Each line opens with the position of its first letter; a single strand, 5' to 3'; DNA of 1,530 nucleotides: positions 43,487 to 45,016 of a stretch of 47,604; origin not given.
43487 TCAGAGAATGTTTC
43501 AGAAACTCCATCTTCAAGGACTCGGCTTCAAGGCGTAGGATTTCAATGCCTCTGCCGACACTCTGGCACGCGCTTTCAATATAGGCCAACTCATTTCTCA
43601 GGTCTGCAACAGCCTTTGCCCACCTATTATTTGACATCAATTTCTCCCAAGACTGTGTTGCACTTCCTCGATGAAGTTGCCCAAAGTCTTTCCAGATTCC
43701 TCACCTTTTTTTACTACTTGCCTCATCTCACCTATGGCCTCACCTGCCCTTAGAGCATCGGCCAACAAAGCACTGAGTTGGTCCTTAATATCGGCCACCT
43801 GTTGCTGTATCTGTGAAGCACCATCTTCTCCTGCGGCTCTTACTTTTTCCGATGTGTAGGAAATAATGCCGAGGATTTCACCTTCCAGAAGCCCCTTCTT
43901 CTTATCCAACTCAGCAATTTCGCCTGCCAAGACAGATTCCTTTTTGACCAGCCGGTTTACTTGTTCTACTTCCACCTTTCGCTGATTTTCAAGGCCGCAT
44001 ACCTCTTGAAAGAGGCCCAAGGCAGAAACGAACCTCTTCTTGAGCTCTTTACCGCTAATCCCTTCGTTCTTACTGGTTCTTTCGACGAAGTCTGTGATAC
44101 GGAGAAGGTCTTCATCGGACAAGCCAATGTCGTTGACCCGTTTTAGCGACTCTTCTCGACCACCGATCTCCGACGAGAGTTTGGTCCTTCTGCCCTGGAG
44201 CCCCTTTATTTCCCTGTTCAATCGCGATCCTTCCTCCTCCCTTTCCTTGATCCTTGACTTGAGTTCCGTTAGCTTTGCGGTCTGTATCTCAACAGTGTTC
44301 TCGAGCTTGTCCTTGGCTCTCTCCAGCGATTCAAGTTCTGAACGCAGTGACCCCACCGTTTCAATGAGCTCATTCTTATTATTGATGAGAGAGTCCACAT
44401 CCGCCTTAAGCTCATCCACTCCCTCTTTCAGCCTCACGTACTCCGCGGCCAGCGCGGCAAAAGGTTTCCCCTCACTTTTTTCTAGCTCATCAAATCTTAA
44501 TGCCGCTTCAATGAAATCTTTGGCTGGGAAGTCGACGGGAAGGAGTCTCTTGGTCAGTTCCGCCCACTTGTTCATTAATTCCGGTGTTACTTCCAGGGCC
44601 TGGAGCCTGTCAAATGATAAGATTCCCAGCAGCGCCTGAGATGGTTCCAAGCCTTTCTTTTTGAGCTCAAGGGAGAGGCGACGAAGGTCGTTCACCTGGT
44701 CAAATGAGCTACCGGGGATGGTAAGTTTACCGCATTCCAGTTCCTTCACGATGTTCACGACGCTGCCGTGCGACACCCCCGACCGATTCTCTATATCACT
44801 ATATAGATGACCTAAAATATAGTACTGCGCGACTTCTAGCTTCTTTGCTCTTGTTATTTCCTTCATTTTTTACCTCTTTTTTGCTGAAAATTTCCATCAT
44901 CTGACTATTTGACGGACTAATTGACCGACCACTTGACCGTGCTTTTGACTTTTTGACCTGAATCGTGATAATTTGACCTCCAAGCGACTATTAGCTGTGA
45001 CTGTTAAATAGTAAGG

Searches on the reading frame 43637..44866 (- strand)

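Call 8: search_protein_families(library=pfam, proteins=[window:43637-44866:-], max_evalue=0.001)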
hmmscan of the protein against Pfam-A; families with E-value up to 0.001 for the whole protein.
window:43637-44866:- (409 aa): 2 families
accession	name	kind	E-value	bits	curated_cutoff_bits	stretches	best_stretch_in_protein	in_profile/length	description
PF08614.16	ATG16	-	0.00024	21.8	33.7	0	165-246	77-158/200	Autophagy protein 16 (ATG16)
PF14712.11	Snapin_Pallidin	-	0.00067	20.5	29.6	1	147-223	12-88/89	Snapin/Pallidin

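Call 55: search_protein_families(library=padloc, proteins=[window:43637-44866:-], max_evalue=0.001)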
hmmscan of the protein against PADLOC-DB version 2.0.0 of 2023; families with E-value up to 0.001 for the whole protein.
window:43637-44866:- (409 aa): 6 families
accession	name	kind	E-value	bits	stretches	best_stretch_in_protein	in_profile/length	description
PDLC00519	JetC1|JetC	-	2.5e-05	20.7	1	140-363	269-490/1097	DUF3584 domain; MukB-like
PDLC03865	LmuB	-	3.7e-05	20.1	1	139-336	549-743/1007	-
PDLC00580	JetC3|JetC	-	0.00029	17.2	1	141-233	256-348/1068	DUF3584 domain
PDLC00259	LmuB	-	0.00034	17.6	1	138-234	195-291/588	AAA ATPase domain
PDLC03862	LmuB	-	0.00052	16.5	1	141-245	197-302/643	-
PDLC04887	PDC-S06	-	0.00066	16.3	0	116-213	98-195/790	-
